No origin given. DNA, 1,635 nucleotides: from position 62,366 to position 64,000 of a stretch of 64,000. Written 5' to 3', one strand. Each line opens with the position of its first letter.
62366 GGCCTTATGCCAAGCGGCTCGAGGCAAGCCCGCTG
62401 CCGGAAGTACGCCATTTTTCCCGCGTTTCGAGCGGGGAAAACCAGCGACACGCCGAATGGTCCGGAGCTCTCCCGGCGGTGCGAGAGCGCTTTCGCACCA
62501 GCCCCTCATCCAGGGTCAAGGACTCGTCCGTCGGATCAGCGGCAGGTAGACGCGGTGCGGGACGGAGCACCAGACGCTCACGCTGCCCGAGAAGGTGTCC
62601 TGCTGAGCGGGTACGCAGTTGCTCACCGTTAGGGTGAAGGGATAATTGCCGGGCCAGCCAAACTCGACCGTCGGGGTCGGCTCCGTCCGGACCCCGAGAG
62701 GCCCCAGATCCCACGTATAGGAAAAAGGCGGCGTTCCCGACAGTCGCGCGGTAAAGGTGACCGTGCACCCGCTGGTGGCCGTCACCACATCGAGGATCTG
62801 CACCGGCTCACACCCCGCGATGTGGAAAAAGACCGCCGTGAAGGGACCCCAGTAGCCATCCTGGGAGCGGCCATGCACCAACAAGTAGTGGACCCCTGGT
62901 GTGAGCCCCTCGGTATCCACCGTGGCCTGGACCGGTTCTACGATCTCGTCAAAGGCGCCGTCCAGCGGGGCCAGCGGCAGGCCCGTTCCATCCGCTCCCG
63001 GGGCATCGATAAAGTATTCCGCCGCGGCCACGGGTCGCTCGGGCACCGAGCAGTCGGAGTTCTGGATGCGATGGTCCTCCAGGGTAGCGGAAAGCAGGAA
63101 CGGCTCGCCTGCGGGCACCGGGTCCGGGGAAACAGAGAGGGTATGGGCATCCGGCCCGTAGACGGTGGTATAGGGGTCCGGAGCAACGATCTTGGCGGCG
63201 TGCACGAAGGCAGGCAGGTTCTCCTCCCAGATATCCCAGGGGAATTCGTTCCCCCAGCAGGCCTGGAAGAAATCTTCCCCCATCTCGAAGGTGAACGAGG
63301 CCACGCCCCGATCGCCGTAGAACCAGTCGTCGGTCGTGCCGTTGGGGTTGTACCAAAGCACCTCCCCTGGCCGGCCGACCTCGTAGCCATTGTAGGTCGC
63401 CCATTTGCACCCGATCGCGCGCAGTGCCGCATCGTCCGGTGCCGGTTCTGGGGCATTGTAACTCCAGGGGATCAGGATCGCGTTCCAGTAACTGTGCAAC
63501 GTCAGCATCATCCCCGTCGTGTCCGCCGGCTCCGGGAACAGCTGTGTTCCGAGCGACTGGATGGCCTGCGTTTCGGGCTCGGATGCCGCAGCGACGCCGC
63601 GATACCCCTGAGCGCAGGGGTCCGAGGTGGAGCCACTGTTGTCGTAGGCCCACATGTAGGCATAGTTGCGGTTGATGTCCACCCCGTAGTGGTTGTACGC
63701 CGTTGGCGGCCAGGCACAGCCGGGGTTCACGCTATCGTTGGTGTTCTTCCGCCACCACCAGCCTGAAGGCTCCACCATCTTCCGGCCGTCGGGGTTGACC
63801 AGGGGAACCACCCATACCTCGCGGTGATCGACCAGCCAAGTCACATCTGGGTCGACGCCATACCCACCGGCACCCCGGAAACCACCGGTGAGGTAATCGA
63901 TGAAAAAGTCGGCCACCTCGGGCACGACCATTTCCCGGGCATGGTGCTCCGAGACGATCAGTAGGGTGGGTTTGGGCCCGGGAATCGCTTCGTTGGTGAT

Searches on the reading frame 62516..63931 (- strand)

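Call 70: search_protein_families(library=pfam, proteins=[window:62516-63931:-], max_evalue=0.00001)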
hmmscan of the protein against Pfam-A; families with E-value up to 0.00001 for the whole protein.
window:62516-63931:- (471 aa): 3 families
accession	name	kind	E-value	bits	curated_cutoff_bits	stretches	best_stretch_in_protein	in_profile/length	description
PF00246.29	Peptidase_M14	-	1.1e-36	127.3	21.6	1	5-220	64-264/286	Zinc carboxypeptidase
PF00801.26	PKD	-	1.1e-08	35.4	23.5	1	386-446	12-75/80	PKD domain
PF18911.6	PKD_4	-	3.5e-06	27.4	27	1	383-438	12-70/85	PKD domain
